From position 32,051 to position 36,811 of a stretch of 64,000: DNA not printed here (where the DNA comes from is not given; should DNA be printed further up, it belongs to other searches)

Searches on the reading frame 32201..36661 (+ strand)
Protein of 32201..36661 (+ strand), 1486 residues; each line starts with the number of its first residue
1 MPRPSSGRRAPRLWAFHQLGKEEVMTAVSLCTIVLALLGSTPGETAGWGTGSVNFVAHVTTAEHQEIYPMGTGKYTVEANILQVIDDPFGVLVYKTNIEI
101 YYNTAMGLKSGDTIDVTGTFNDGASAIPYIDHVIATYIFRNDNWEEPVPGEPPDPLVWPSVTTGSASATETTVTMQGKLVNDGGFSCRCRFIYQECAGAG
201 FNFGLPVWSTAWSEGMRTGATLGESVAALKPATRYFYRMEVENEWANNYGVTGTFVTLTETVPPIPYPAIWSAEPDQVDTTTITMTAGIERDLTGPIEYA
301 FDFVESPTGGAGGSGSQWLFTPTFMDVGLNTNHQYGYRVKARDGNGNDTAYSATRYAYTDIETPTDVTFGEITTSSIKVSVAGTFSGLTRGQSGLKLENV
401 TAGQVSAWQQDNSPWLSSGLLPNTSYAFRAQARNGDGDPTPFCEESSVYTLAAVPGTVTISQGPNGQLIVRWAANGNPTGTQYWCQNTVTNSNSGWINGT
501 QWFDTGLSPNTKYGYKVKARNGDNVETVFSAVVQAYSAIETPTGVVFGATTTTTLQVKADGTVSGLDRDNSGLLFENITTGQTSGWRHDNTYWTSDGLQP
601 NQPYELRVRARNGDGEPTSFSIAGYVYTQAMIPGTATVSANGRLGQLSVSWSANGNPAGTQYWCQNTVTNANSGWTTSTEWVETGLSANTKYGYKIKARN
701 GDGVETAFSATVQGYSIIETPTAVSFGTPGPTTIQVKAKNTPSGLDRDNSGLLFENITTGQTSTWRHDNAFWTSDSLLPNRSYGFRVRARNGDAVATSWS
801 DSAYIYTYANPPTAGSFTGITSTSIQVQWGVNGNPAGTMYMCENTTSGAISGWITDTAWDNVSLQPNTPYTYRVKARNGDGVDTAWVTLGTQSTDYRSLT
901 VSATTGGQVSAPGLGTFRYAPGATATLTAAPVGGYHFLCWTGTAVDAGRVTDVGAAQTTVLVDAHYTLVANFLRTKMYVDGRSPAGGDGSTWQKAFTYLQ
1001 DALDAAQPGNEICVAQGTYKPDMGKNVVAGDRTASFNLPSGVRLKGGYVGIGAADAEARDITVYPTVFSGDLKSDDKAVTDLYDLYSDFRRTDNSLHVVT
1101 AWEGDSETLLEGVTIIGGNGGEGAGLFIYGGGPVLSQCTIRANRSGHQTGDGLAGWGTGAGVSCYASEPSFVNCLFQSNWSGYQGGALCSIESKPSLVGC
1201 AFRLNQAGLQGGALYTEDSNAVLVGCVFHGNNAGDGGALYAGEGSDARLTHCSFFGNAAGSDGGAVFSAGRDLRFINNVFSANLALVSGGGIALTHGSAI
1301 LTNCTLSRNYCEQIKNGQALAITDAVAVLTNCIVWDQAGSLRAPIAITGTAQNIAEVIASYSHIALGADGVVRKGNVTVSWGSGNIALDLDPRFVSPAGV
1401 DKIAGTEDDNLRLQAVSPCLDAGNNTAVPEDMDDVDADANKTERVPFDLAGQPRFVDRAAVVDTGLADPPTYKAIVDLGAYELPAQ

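Call 19: search_protein_families(library=pfam, proteins=[window:32201-36661:+], max_evalue=0.0001)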
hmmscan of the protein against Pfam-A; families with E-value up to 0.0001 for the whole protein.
window:32201-36661:+ (1486 aa): 7 families
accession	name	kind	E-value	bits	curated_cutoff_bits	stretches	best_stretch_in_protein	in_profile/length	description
PF00041.27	fn3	-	7.4e-23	81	25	0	811-882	2-74/84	Fibronectin type III domain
PF25788.1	Ig_Rha78A_N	-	3.7e-12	46.8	27.4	0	855-888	62-95/105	Rha78A-like, N-terminal immunoglobulin domain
PF18998.6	Flg_new_2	-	9.9e-11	41.9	23.6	1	898-974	2-71/73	Divergent InlB B-repeat domain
PF16656.11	Pur_ac_phosph_N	-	5.5e-09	36.9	30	0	226-249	65-89/93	Purple acid Phosphatase, N-terminal domain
PF02415.23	Chlam_PMP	-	3.5e-06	27.1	20.6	0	1252-1268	2-18/19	Chlamydia polymorphic membrane protein (Chlamydia_PMP) repeat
PF25059.1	FN3_DSCAM-DSCAML_C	-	3.6e-06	27.6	39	0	594-616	48-70/89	DSCAM/DSCAML C-terminal Fn3-like domain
PF16655.11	PhoD_N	-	4.8e-06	27.5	30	0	224-252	61-88/90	PhoD-like phosphatase, N-terminal domain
